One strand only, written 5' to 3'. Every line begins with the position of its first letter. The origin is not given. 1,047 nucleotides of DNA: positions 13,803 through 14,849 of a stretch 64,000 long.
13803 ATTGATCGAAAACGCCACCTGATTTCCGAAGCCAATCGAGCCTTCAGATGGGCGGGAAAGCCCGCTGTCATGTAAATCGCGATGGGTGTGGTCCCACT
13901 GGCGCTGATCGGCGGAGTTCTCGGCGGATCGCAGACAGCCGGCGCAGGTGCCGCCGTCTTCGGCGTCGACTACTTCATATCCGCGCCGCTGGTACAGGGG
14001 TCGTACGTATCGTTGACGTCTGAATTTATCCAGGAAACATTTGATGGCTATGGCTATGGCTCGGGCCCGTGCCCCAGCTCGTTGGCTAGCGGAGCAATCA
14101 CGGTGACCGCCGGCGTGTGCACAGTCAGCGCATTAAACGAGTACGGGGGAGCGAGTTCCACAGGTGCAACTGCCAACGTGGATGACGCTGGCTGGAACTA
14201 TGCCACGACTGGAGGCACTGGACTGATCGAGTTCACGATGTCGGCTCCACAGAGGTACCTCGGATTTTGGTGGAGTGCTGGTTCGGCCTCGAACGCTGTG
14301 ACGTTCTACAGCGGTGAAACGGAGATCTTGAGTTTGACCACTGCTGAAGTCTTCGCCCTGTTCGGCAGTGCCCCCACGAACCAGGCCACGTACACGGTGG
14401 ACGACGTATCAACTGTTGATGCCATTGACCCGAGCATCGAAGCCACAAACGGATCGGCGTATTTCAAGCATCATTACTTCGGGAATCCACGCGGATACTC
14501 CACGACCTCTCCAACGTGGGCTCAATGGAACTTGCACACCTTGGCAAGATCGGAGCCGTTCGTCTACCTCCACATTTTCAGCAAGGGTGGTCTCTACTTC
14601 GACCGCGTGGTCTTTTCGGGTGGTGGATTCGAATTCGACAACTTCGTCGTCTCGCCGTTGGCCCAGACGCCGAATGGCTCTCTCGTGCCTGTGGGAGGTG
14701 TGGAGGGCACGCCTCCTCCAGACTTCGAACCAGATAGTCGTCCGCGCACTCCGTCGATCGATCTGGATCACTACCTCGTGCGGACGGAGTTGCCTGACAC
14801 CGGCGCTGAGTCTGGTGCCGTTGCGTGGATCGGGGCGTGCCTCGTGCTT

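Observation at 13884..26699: Three-member paralogous family of LPxTG surface proteins with an unrecognised conserved domain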

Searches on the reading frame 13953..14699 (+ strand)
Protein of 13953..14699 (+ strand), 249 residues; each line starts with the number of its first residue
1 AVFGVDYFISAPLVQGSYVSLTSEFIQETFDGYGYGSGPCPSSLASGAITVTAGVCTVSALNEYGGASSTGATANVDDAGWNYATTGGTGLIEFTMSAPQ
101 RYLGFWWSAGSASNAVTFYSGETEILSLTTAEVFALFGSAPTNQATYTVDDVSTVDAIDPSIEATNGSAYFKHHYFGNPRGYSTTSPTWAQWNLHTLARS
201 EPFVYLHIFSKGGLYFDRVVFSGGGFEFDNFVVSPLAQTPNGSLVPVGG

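Call 29: predict_structure(alignment_id=A3)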
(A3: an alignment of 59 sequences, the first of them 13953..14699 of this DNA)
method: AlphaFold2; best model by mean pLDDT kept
length: 249 residues; sequences in the alignment: 59
mean_pLDDT: 90.7   pTM: 0.90
mean pLDDT of the five models: 90.7, 89.9, 89.6, 88.6, 87.8
residues with pLDDT >= 90: 187; 70-90: 48; 50-70: 8; < 50: 6
segments of 3 or more residues with pLDDT < 50: 151-156
pLDDT, mean of each block of 10 residues (from residue 1): 89 95 89 83 94 90 95 95 92 96 94 95 96 91 73 53 95 94 92 89 97 96 95 96 96
secondary structure, 60 per line:
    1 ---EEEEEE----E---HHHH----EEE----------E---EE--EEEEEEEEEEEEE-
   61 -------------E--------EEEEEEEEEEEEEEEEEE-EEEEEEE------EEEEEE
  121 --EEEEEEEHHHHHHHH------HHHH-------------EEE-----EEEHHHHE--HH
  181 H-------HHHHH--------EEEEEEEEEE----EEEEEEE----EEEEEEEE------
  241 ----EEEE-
elements in order: E4-9 H18-21 E26-28 E47-59 E83-100 E102-108 E115-120 E123-129 H130-137 H144-147 E161-163 E169-171 H172-175 H189-193 E202-211 E216-222 E227-234 E245-248

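Call 31: search_protein_representatives(alignment_id=A3)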
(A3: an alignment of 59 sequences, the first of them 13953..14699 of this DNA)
Query: 59 sequences, 217 profile positions. Proteins with E-value up to 0.001 (for the whole library): 1797; up to 1e-10: 994; up to 1e-30: 359. The best 150 are listed.
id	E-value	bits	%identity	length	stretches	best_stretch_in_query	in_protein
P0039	7.7e-70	251.7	-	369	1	3-216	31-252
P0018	4.8e-69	249.1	-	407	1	2-216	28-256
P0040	6.2e-69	248.8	-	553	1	3-216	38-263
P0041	1.4e-67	244.4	-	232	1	2-209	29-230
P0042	2.5e-67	243.6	-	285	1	2-216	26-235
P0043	8.4e-67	241.8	-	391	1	3-215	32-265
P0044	2.0e-66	240.6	-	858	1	2-216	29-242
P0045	1.2e-65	238.0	-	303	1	2-216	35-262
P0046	3.3e-65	236.6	-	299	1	2-216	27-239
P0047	4.8e-65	236.1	-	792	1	3-215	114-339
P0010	1.4e-64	234.6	-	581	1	2-216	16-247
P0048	4.9e-64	232.8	-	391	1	2-215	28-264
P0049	2.0e-63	230.8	-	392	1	2-215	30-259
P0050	4.0e-63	229.8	-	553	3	3-216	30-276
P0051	1.2e-62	228.3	-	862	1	3-215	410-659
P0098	7.8e-49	183.1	-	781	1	6-216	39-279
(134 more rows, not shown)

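Call 33: fold_search(model_id=the predicted structure, library=pdb)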
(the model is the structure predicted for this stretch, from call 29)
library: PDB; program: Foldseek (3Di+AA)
matches with E <= 10: 879; with E <= 0.001: 0
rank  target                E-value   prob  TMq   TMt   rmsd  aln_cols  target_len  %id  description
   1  6sh9_B                1.4e-03  1.00  0.34  0.08   7.3       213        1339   13  EngBF DARPin Fusion 4b D12 (released 2019-11-06)
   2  2zxq                  4.1e-03  0.99  0.34  0.09   7.1       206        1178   13  Crystal structure of endo-alpha-N-acetylgalactosaminidase from Bifidobacterium longum (EngBF) (released 2009-06-16)
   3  6qev_B                5.1e-03  0.99  0.33  0.08   8.6       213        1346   13  EngBF DARPin Fusion 4b B6 (released 2019-11-06)
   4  3km5_A                6.8e-03  0.80  0.28  0.37  11.1       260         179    9  Crystal Structure Analysis of the K2 Cleaved Adhesin Domain of Lys-gingipain (Kgp) (released 2010-03-31)
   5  7uab_H                1.9e-02  0.51  0.25  0.13  10.9       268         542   10  Human pro-meprin alpha (zymogen state) (released 2022-11-02)
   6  3f95_A                2.1e-02  0.54  0.26  0.34  15.1       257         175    9  Crystal Structure of Extra C-terminal Domain (X) of Exo-1,3/1,4-beta-glucanase (ExoP) from Pseudoalteromonas sp. BB1 (released 2009-11-17)
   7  4gwn_A                3.2e-02  0.35  0.25  0.14  13.4       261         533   14  Crystal structure of human mature meprin beta (released 2012-09-19)
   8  2w91                  3.2e-02  0.21  0.20  0.09  16.9       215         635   10  Structure of a Streptococcus pneumoniae family 85 glycoside hydrolase, Endo-D. (released 2009-01-27)
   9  5fui                  4.2e-02  0.87  0.26  0.45   6.7       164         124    8  Crystal structure of the C-terminal CBM6 of LamC a marine laminarianse from Zobellia galactanivorans (released 2016-03-02)
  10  6k0q_A                4.5e-02  0.89  0.37  0.19   7.5       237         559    9  Catalytic domain of GH87 alpha-1,3-glucanase D1068A in complex with nigerose (released 2019-12-25)
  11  6k0v_A                4.7e-02  0.80  0.29  0.15   8.5       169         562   10  Catalytic domain of GH87 alpha-1,3-glucanase D1069A in complex with tetrasaccharides (released 2019-12-25)
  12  6k0m                  5.0e-02  0.80  0.29  0.15   8.8       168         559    9  Catalytic domain of GH87 alpha-1,3-glucanase from Paenibacillus glycanilyticus FH11 (released 2019-12-25)
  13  6i01_A                5.3e-02  0.44  0.28  0.16  12.6       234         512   10  Structure of human D-glucuronyl C5 epimerase in complex with substrate (released 2019-04-03)
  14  4lhl                  5.3e-02  0.06  0.14  0.14  18.8       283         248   12  Structure of the N-terminal domain of the Flo1 adhesin (N-Flo1p) from the yeast Saccharomyces cerevisiae (released 2014-09-24)
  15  7c7d_A                5.6e-02  0.60  0.25  0.13   8.2       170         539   12  Crystal structure of the catalytic unit of thermostable GH87 alpha-1,3-glucanase from Streptomyces thermodiastaticus s (released 2020-11-11)
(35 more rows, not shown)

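Call 36: search_protein_families(library=ncbifam, proteins=[P0098], max_evalue=0.1)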
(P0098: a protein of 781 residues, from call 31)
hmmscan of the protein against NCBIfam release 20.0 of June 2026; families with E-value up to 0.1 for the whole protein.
P0098 (781 aa): 17 families
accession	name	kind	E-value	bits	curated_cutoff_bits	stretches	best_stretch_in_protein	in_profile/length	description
NF053611.1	YiaD_Gzip_OmpA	equivalog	4.3e-16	59.2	175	1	660-779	84-206/206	YiaD family glycine zipper/OmpA-like lipoprotein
NF050191.1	Npun_F0296_dom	domain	1.6e-14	54.5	29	1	52-263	4-158/158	Npun_F0296 family exosortase-dependent surface protein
NF033189.1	internalin_A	exception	1.8e-12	46.4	1600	1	281-472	558-745/799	class 1 internalin InlA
NF033188.1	internalin_H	exception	2.2e-12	46.4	1050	1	268-453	323-501/548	InlH/InlC2 family class 1 internalin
NF053585.1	OMP_LP_YfiB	equivalog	3.1e-10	40.2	128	1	673-778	52-159/163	outer membrane lipoprotein YfiB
NF053612.1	anchor_PA1041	equivalog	6.2e-10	39.4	250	1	675-778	129-234/236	PA1041 family peptidoglycan-binding anchor lipoprotein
NF033763.1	exchanger_TraB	exception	9.9e-09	33.7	700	1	649-778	364-496/522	outer membrane exchange protein TraB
TIGR02543.1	List_Bact_rpt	repeat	2e-08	34.4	20.95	2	390-429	1-41/44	TIGR02543 family repeat protein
TIGR02802.1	Pal_lipo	equivalog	7.4e-08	32.4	125.35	1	679-778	2-103/104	peptidoglycan-associated lipoprotein Pal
TIGR03350.1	type_VI_ompA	equivalog_domain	9.6e-08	32.1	139.8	1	680-778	33-136/137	type VI secretion system protein TssL, long form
NF045787.1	OmpABordt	equivalog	6.7e-07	29.2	200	1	681-780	89-190/194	outer membrane protein OmpA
NF007804.1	PRK10510.1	equivalog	9.8e-05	21.8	307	1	695-779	130-216/219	OmpA family lipoprotein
TIGR03789.1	pdsO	hypoth_equivalog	0.0011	18.7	152.2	1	665-777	127-241/243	sortase-associated OmpA-like protein PdsO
NF006508.0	PRK08944.1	subfamily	0.0021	17.4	259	1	661-779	162-287/304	MotB family protein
NF006547.1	PRK09040.1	equivalog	0.0034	16.8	194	1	679-779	89-200/213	hypothetical protein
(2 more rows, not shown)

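Call 53: search_solved_structures(query=A3, max_evalue=1)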
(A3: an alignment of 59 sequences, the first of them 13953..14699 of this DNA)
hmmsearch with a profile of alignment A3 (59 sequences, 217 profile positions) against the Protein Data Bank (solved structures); distinct sequences matched with E-value up to 1: 1.
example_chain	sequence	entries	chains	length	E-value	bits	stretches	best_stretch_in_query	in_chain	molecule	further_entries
6n2n_B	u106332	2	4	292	0.76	13.1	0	145-189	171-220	Pyruvate ferredoxin/flavodoxin oxidoreductase, beta subunit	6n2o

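Call 54: search_protein_families(library=pfam, alignment_id=A3, max_evalue=0.01)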
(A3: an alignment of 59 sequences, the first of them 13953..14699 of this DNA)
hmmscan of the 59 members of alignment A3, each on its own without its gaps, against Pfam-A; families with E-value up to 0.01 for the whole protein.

A. member 1, window:13953-14699:+ (249 aa): 0 families

B. families by the number of members that match (of 59 scanned): 0 families

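Call 58: fold_search(model_id=the predicted structure, library=viral)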
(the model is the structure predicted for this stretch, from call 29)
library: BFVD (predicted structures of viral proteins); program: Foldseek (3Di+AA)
matches with E <= 10: 880; with E <= 0.001: 0
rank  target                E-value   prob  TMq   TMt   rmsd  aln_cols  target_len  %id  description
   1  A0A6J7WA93            2.1e-03  0.35  0.18  0.11  16.6       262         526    9  Tail protein [uncultured Caudovirales phage]
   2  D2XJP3                4.8e-03  0.57  0.25  0.15  12.7       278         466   11  Uncharacterized protein [Escherichia phage K1ind2]
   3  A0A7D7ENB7            9.8e-03  0.90  0.33  0.25   9.8       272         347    6  (no name in the UniProt tables at hand)
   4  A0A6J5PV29            9.8e-03  0.75  0.28  0.11  10.3       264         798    7  Concanavalin A-like lectin/glucanases superfamily [uncultured Caudovirales phage]
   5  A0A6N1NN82            1.0e-02  0.93  0.33  0.14  14.5       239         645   10  Ulilysin [Tupanvirus deep ocean]
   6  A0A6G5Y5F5            1.2e-02  0.05  0.13  0.08  28.3       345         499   11  (no name in the UniProt tables at hand)
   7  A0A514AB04            1.4e-02  0.96  0.30  0.20   8.9       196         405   12  (no name in the UniProt tables at hand)
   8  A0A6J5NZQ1            1.5e-02  0.13  0.17  0.12  18.1       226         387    8  Uncharacterized protein [uncultured Caudovirales phage]
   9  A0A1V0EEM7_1          1.7e-02  0.80  0.36  0.13  14.2       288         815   13  receptor protein-tyrosine kinase [Caulobacter phage Ccr34]
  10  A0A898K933            1.7e-02  0.30  0.25  0.11  16.5       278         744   10  (no name in the UniProt tables at hand)
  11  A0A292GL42            1.7e-02  0.28  0.20  0.06  16.4       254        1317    9  (no name in the UniProt tables at hand)
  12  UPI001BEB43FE         1.9e-02  0.35  0.25  0.10  15.4       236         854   11  (no name look-up for this kind of identifier)
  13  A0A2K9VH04            2.0e-02  0.80  0.28  0.11   8.8       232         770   11  Minor tail protein [Gordonia phage Beenie]
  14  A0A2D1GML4            2.0e-02  0.16  0.24  0.18  19.1       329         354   11  (no name in the UniProt tables at hand)
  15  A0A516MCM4            2.4e-02  0.41  0.24  0.22  16.3       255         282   12  (no name in the UniProt tables at hand)
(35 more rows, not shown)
